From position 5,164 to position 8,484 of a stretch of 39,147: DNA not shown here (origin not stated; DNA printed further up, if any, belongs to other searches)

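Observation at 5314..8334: Double HdrA made of two complementary half-sets of HdrA domains, with the same unit present as split genes 17 kb away (visible gene fusion/fission)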

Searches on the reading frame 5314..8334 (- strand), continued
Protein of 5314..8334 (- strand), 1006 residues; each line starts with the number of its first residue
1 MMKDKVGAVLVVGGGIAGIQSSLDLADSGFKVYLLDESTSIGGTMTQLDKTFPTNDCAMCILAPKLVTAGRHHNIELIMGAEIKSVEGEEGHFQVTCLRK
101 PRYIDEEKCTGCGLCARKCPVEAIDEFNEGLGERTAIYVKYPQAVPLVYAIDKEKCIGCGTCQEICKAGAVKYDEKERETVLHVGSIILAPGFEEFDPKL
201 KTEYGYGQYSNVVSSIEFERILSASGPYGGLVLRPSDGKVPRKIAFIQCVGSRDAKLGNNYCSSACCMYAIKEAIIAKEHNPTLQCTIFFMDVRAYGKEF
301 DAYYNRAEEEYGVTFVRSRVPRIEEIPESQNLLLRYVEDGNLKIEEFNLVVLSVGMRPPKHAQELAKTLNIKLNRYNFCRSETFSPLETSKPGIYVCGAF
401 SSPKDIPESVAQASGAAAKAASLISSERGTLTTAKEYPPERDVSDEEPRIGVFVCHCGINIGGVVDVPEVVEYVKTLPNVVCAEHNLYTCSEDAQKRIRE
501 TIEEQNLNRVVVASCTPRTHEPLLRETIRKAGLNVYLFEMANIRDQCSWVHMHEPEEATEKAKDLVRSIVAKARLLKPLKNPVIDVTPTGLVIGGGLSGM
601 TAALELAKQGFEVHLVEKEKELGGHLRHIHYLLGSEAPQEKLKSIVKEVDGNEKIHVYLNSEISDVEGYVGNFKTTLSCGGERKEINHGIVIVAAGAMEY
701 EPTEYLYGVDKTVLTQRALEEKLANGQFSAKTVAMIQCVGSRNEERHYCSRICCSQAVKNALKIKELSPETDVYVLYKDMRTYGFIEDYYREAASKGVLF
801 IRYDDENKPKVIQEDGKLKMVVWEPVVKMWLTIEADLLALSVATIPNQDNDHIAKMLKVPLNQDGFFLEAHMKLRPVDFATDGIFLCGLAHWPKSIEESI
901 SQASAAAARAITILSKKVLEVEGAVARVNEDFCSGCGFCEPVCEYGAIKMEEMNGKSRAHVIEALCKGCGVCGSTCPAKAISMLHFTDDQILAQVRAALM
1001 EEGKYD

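Call 6: search_solved_structures(query=window:5314-8334:-, show_alignments=3)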
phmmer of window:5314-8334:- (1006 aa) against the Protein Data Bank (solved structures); distinct sequences matched with E-value up to 0.001: 38.
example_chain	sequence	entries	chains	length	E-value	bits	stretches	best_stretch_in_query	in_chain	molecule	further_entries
5odc_A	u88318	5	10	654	1.6e-218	731.2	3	9-371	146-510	Heterodisulfide reductase, subunit A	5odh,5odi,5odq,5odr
8rvu_a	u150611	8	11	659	2.1e-212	710.9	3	9-371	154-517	H(2):CoB-CoM heterodisulfide,ferredoxin reductase subunit A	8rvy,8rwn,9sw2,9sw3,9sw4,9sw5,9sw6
8rvv_A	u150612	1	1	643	6.2e-210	702.7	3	9-371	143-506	H(2):CoB-CoM heterodisulfide,ferredoxin reductase subunit A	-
9sfi_A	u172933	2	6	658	8.6e-194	649.3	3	9-371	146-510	CoB--CoM heterodisulfide reductase iron-sulfur subunit A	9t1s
7bkb_A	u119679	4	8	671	2.5e-175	588.1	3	9-337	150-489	CoB--CoM heterodisulfide reductase iron-sulfur subunit A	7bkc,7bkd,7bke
6tjr_A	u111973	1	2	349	1.7e-41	145.2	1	182-423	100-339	Fumarate reductase/succinate dehydrogenase flavoprotein domain protein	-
5t5i_F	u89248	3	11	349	6e-17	63.9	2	104-171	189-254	Tungsten formylmethanofuran dehydrogenase subunit fwdF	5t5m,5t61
9sw6_H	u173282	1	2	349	7.3e-15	57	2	104-171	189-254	Tungsten formylmethanofuran dehydrogenase, subunit F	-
7bkb_K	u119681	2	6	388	2.4e-10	42.1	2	103-182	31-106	Formylmethanofuran dehydrogenase, subunit F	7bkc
5twb_A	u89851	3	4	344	5.5e-08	34.3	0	330-424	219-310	Ferredoxin--NADP reductase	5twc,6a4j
9sw6_G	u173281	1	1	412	1.2e-07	33.1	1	915-983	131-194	Polyferredoxin protein MvhB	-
8e9g_I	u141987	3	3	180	6.4e-07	30.7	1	102-172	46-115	NADH-quinone oxidoreductase subunit I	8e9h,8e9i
8rja_F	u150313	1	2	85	9.3e-07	30.2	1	106-175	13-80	NAD(P)H-quinone oxidoreductase subunit I, chloroplastic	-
9sfi_T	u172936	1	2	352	1e-06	30.1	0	920-981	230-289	4Fe-4S ferredoxin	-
2fug_9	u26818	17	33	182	1.9e-06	29.2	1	101-172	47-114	NADH-quinone oxidoreductase chain 9 | NADH-QUINONE OXIDOREDUCTASE SUBUNIT 9 | NADH-quinone oxidoreductase subunit I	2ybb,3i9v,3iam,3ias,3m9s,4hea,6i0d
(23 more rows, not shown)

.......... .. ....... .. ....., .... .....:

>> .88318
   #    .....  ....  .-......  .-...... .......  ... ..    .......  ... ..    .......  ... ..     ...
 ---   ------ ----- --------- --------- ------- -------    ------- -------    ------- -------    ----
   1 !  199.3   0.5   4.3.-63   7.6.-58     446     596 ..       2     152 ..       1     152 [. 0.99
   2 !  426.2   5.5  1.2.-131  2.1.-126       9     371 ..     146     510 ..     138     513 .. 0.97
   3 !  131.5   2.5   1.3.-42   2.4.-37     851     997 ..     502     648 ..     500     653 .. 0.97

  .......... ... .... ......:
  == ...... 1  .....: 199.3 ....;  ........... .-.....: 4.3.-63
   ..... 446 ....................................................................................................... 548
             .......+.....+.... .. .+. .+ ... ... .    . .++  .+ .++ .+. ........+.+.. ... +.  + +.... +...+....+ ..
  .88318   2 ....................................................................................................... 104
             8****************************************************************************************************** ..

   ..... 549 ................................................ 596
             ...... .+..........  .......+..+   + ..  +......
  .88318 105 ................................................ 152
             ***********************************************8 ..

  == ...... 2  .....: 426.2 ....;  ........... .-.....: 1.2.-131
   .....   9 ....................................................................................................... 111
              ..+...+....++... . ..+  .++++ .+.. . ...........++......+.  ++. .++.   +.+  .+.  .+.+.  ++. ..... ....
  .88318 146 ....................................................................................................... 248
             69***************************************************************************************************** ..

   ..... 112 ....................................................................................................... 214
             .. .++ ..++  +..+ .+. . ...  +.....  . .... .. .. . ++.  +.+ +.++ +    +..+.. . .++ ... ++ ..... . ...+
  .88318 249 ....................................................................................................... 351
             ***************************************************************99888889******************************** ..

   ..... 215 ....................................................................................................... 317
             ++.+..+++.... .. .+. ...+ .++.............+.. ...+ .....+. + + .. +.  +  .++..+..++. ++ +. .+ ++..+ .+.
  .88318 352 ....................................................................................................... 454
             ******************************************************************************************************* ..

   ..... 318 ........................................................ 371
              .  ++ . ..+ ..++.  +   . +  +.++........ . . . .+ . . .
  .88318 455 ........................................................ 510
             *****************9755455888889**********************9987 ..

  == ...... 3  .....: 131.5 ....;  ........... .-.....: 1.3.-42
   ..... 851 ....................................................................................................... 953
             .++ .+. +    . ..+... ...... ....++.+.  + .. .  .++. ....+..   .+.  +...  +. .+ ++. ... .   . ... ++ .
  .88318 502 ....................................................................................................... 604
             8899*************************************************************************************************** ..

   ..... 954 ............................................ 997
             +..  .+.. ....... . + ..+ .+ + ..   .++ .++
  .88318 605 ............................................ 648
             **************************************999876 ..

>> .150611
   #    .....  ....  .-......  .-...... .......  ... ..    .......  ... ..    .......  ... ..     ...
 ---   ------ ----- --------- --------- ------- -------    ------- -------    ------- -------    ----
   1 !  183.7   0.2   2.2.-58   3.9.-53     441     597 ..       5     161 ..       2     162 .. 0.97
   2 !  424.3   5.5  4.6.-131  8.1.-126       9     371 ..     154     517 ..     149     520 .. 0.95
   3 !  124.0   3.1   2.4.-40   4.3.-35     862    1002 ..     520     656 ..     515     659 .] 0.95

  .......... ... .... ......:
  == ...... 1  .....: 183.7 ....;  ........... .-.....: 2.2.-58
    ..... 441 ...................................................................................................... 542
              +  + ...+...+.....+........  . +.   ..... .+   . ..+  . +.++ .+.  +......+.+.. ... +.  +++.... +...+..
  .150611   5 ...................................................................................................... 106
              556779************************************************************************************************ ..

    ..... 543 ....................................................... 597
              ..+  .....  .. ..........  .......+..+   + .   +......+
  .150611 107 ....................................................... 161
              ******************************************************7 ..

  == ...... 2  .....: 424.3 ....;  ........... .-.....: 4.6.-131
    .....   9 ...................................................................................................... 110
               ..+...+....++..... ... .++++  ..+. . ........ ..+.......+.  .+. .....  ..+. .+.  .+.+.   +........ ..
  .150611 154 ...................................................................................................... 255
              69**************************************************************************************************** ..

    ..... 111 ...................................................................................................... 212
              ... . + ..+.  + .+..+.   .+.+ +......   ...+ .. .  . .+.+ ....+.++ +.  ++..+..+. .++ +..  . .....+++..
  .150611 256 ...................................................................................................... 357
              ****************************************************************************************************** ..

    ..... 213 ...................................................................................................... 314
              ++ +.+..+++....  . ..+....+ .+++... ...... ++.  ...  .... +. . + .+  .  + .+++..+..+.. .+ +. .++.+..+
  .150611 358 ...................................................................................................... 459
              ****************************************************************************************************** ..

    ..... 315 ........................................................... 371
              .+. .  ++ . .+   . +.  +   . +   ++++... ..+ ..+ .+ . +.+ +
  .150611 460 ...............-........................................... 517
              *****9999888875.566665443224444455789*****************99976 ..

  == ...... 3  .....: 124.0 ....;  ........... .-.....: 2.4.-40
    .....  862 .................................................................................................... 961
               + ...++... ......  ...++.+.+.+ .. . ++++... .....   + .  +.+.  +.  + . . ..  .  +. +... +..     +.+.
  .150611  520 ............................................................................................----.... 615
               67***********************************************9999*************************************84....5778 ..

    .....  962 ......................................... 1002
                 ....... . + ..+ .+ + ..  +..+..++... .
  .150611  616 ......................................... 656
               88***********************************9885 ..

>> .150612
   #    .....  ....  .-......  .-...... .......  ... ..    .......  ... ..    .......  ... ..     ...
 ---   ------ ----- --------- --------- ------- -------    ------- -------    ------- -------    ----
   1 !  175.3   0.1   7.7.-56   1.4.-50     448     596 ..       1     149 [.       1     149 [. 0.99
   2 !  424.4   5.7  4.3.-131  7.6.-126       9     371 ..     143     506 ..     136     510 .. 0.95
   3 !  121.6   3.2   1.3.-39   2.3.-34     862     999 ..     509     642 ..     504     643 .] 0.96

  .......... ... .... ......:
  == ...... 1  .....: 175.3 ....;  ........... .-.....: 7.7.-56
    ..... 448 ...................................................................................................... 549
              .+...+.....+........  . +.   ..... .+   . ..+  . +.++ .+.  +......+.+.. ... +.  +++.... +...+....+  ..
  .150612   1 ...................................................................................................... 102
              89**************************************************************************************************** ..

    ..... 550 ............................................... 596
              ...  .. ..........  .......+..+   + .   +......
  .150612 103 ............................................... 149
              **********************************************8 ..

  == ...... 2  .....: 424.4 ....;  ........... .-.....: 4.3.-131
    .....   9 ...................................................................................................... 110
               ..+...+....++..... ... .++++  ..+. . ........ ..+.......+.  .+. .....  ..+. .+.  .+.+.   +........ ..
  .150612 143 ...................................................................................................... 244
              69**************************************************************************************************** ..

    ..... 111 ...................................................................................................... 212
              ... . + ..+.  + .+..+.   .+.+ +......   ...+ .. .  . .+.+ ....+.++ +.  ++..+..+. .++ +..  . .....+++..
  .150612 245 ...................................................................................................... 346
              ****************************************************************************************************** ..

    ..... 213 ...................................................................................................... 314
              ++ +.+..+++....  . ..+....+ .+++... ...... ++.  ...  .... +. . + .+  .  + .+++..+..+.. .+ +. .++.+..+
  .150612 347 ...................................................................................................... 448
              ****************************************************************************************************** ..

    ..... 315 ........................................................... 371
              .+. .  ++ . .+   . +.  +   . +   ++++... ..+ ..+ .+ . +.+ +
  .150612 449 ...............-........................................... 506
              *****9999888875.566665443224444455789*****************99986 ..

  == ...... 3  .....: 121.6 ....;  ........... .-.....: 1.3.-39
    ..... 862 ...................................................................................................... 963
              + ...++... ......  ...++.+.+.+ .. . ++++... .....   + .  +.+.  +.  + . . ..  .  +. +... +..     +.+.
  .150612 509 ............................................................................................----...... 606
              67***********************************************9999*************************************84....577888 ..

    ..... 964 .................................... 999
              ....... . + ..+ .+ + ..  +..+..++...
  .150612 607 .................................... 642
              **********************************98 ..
